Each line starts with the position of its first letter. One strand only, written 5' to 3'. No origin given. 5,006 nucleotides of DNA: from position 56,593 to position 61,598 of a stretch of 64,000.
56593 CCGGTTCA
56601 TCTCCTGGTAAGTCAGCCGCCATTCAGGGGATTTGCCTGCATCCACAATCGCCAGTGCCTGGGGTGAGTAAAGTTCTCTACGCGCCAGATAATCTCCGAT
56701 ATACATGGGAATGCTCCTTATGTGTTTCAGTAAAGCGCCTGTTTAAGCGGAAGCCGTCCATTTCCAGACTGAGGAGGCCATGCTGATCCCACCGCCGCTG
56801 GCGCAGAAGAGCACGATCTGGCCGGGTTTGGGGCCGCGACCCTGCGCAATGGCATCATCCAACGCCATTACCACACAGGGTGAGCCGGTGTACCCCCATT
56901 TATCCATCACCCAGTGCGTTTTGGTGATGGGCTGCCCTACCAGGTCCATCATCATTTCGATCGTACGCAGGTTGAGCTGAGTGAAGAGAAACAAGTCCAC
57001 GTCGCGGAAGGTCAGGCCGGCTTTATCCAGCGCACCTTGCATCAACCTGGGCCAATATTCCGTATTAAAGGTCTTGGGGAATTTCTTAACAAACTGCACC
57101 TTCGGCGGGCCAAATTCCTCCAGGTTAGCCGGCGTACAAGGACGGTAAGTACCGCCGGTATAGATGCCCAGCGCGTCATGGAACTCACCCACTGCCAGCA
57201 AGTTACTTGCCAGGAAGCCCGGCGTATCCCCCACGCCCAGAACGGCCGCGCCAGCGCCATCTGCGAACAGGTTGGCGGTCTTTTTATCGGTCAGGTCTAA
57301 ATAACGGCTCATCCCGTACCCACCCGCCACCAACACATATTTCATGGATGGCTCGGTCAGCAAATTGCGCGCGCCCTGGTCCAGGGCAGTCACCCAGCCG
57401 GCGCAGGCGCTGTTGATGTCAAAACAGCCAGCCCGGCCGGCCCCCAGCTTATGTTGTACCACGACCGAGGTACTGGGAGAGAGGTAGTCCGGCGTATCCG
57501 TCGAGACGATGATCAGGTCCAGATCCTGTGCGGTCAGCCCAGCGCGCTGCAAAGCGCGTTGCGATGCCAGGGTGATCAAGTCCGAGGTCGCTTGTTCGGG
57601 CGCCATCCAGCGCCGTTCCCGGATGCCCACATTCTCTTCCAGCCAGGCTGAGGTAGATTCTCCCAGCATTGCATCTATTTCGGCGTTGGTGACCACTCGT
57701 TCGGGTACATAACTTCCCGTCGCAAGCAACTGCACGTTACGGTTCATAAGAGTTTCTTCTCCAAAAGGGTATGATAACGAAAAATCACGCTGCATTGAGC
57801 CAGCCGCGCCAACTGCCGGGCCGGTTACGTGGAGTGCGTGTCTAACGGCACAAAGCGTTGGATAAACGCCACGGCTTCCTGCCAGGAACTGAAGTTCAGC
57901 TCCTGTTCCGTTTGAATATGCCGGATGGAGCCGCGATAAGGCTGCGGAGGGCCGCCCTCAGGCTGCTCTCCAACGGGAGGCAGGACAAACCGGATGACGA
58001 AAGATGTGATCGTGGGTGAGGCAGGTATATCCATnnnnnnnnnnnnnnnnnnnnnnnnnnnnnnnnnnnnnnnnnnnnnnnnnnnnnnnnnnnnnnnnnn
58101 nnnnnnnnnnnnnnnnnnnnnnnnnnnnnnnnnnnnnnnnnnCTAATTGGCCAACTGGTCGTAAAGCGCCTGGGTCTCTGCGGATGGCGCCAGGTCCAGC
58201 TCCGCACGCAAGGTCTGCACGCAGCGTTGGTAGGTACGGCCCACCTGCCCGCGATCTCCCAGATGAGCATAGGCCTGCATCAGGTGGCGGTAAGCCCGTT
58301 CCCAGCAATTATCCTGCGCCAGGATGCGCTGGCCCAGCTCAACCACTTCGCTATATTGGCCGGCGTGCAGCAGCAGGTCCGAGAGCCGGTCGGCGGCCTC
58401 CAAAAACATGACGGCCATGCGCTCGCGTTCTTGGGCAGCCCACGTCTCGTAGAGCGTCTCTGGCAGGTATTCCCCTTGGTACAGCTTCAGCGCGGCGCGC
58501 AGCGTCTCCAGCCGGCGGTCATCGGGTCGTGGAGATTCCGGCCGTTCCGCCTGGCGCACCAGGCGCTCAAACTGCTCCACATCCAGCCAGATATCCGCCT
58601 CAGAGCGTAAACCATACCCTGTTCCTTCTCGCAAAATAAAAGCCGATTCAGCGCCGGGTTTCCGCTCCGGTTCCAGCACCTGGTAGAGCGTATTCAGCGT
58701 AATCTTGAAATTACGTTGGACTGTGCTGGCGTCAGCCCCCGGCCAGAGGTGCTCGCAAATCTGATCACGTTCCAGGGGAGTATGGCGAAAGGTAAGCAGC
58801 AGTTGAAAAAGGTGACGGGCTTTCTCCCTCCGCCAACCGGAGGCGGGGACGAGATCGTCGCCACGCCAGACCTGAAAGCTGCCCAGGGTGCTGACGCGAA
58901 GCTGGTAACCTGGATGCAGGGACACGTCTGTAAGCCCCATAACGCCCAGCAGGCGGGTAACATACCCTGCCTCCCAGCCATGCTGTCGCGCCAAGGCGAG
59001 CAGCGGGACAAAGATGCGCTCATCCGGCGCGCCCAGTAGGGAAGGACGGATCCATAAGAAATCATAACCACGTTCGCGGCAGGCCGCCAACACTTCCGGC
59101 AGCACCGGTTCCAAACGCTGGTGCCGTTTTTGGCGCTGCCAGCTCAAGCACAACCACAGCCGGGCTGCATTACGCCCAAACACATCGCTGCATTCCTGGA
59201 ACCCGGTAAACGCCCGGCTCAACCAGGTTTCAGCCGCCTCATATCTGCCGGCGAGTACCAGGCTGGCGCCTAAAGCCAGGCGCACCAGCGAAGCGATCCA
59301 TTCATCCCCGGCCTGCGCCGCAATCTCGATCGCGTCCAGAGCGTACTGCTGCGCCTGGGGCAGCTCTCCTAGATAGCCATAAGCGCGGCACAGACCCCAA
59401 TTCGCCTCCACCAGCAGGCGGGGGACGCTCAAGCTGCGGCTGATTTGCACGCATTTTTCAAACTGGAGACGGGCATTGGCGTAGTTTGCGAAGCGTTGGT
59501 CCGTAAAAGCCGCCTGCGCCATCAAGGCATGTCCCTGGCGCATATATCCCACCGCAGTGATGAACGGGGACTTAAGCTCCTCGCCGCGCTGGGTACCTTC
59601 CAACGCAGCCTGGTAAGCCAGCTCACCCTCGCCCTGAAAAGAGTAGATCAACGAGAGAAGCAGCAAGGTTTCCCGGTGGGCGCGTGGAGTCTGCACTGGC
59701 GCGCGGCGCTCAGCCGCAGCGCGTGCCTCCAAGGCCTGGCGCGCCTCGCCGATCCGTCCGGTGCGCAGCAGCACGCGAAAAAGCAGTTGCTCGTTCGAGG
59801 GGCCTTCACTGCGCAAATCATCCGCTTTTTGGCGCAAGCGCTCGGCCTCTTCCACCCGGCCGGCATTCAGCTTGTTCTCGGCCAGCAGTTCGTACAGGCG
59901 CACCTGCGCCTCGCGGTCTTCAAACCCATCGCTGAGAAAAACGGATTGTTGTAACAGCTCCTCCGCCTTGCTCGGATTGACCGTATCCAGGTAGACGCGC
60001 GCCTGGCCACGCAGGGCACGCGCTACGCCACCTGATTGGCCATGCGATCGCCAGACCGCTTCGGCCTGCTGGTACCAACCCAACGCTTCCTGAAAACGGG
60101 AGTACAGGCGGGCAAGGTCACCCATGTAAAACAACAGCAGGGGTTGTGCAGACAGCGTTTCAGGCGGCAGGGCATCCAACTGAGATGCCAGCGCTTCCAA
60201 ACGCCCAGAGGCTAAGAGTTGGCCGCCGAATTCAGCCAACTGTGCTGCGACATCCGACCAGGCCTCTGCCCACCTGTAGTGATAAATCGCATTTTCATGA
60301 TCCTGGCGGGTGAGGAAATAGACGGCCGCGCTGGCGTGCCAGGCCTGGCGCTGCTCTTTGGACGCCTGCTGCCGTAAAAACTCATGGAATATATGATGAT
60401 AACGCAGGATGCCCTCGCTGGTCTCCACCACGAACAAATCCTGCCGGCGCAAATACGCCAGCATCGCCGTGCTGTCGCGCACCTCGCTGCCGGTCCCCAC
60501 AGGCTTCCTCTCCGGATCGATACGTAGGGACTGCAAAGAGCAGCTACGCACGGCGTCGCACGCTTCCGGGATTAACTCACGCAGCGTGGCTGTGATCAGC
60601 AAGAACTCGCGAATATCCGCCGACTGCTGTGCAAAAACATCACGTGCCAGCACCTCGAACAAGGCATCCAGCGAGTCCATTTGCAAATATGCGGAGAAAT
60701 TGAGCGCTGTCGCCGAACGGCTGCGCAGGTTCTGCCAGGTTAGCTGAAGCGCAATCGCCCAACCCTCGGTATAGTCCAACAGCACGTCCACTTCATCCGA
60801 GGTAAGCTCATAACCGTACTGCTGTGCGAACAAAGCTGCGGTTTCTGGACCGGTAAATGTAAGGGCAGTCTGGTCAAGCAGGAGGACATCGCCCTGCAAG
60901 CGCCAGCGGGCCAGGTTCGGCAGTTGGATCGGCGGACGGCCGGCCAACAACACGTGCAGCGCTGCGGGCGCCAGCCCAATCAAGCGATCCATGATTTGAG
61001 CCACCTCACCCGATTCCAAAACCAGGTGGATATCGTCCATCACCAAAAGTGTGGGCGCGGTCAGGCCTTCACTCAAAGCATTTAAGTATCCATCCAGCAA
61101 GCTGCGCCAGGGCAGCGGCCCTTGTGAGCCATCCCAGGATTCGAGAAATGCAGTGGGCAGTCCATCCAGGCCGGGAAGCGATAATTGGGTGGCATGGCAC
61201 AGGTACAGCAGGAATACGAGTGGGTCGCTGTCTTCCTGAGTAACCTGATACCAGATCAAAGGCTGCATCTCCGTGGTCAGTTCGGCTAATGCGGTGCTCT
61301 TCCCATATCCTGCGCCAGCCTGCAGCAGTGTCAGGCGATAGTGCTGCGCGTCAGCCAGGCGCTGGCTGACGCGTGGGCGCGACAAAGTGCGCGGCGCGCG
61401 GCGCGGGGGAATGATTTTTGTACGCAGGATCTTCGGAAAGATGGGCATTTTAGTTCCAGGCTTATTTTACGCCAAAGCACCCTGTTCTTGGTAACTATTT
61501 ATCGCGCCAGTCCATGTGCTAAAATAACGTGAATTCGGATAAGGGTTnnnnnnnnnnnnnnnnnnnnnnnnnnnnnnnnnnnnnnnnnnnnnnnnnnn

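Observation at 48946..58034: Regulator-linked acyl-CoA cluster whose enzyme families echo Ole/beta-lactone-type biosynthesis but fit no described pathway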

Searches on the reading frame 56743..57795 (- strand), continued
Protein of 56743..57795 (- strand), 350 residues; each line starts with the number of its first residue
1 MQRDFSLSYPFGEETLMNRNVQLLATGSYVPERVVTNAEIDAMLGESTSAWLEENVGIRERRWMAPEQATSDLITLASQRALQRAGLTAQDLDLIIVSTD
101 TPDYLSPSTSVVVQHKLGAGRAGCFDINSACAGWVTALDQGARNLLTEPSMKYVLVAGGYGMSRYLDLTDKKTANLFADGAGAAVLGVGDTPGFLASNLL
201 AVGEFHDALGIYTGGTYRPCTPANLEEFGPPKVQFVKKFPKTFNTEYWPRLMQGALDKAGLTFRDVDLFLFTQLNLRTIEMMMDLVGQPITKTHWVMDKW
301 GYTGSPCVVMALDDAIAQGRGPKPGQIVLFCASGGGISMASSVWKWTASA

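Call 91: fold_search(model_id=the predicted structure, library=pdb)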
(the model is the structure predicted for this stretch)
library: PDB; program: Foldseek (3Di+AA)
matches with E <= 10: 1232; with E <= 0.001: 1055
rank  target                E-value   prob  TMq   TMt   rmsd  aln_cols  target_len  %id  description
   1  4ryb_A                2.1e-31  1.00  0.83  0.86   3.3       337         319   31  Crystal structure of beta-ketoacyl-ACP synthase III (FabH) from Neisseria meningitidis (released 2014-12-31)
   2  4dfe_D                3.2e-31  1.00  0.82  0.84   5.4       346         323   31  Crystal structure of 3-oxoacyl-[acyl-carrier-protein] synthase III from Burkholderia xenovorans (released 2012-02-08)
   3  2ebd_B                4.8e-31  1.00  0.81  0.87   4.9       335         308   29  Crystal structure of 3-oxoacyl-[acyl-carrier-protein] synthase III from Aquifex aeolicus VF5 (released 2007-08-14)
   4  2ebd_A                5.1e-31  1.00  0.81  0.88   3.6       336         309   29  Crystal structure of 3-oxoacyl-[acyl-carrier-protein] synthase III from Aquifex aeolicus VF5 (released 2007-08-14)
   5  4dfe_A                1.0e-30  1.00  0.81  0.84   5.4       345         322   31  Crystal structure of 3-oxoacyl-[acyl-carrier-protein] synthase III from Burkholderia xenovorans (released 2012-02-08)
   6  8vd9                  1.2e-30  1.00  0.81  0.86   5.1       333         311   32  Crystal structure of Bacillus subtilis FabHA, beta-ketoacyl carrier protein synthase III (released 2024-02-14)
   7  4dfe_B                1.2e-30  1.00  0.82  0.84   5.4       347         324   31  Crystal structure of 3-oxoacyl-[acyl-carrier-protein] synthase III from Burkholderia xenovorans (released 2012-02-08)
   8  6x7r                  1.7e-30  1.00  0.82  0.86   6.3       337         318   29  E. coli beta-ketoacyl-[acyl carrier protein] synthase III (FabH) in complex with oxa(dethia)-coenzyme A (released 2021-06-02)
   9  1zow_A                1.9e-30  1.00  0.81  0.87   5.4       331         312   27  Crystal Structure of S. aureus FabH, beta-ketoacyl carrier protein synthase III (released 2005-08-09)
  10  4z19                  2.1e-30  1.00  0.81  0.88   5.2       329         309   32  Crystal structure of beta-ketoacyl-ACP synthase III (FabH) from Yersinia pestis with acetylated active site cysteine (released 2015-05-20)
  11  4ylt                  2.2e-30  1.00  0.81  0.87   4.6       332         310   31  Crystal structure of beta-ketoacyl-ACP synthase III (FabH) from Yersinia pestis (released 2015-04-08)
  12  8vdb_D                2.5e-30  1.00  0.81  0.83   4.5       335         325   34  Crystal structure of Bacillus subtilis FabHB, beta-ketoacyl carrier protein synthase III (released 2024-02-14)
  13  9ka6_A                3.7e-30  1.00  0.81  0.85   6.3       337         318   29  Crystal structure of beta-ketoacyl-ACP synthase FabH C112Q in complex with acyl-ACP from E. coli (released 2025-09-10)
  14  1mzj_B                3.9e-30  1.00  0.80  0.80   5.9       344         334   31  Crystal Structure of the Priming beta-Ketosynthase from the R1128 Polyketide Biosynthetic Pathway (released 2002-12-11)
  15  5bnr                  5.8e-30  1.00  0.82  0.88   5.0       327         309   32  E. coli Fabh with small molecule inhibitor 2 (released 2016-05-18)
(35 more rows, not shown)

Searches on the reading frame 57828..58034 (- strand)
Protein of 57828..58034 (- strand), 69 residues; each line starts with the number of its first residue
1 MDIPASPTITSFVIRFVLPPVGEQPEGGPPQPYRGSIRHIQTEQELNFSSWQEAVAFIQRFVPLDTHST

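Call 26: search_protein_families(library=pfam, proteins=[window:57828-58034:-], max_evalue=0.01)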
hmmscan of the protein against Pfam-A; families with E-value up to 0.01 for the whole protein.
seq(69 aa): 0 families

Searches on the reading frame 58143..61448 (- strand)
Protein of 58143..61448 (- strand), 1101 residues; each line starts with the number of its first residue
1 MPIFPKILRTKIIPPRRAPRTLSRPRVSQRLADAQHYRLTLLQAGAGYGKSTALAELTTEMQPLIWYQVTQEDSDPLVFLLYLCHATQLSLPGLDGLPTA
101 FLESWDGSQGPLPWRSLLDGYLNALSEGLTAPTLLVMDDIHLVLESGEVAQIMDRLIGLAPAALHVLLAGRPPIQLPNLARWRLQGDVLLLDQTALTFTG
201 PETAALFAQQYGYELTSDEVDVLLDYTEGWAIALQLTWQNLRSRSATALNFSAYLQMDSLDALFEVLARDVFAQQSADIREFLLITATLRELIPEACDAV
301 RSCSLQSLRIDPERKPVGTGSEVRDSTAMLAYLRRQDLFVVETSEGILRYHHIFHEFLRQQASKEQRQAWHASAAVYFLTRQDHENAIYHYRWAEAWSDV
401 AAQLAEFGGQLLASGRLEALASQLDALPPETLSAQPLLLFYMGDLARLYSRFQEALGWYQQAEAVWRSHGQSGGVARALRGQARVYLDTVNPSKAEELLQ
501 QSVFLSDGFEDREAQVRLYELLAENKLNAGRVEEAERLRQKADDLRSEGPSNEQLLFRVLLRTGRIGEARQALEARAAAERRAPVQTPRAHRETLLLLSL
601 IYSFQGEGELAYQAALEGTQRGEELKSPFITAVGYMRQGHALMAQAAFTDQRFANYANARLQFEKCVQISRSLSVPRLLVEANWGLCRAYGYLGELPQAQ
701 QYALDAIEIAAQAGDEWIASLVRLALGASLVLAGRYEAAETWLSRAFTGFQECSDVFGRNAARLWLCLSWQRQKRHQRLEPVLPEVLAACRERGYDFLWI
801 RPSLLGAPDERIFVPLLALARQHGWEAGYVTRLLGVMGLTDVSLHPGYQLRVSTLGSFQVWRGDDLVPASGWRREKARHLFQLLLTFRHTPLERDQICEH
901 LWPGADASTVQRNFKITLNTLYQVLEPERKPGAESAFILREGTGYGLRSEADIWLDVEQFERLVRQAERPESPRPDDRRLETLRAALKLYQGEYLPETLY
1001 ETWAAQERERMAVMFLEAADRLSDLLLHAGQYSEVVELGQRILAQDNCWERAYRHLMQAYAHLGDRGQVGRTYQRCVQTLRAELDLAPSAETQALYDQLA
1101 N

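Call 3: search_protein_families(library=pfam, proteins=[window:58143-61448:-])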
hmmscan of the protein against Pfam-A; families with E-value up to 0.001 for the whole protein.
window:58143-61448:- (1101 aa): 6 families
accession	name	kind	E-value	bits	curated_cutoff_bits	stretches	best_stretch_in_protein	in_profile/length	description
PF03704.23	BTAD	-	2.7e-24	86.6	22.1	1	955-1099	1-145/146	Bacterial transcriptional activator domain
PF13424.12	TPR_12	-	1.9e-09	38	30.1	2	442-502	9-71/77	Tetratricopeptide repeat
PF17874.7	TPR_MalT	-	2.4e-07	30.8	45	1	450-551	94-196/336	MalT-like TPR region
PF13401.12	AAA_22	-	3.3e-05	24.7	27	1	37-174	5-126/130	AAA domain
PF14559.12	TPR_19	-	0.00031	21.4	25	0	529-584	4-60/68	Tetratricopeptide repeat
PF25199.1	nSTAND_NTPase5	-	0.00072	19.8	34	0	12-62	18-66/145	Novel STAND NTPase 5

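Call 5: search_protein_families(library=ncbifam, proteins=[window:58143-61448:-], max_evalue=0.00001)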
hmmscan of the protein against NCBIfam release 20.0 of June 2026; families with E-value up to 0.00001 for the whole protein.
window:58143-61448:- (1101 aa): 3 families
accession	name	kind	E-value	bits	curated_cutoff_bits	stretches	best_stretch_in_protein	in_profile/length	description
NF003420.0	PRK04841.1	equivalog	4.4e-54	183.8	537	1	8-547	3-522/903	HTH-type transcriptional regulator MalT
NF053617.1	SARPRegAfsRStmc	equivalog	1.9e-14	52.6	1430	1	849-1097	28-263/986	SARP-family global regulator AfsR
NF041231.1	BagI_FevR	exception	1.1e-06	28.2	500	1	862-1097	3-230/315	AfsR/SARP family transcriptional regulator BagI/FevR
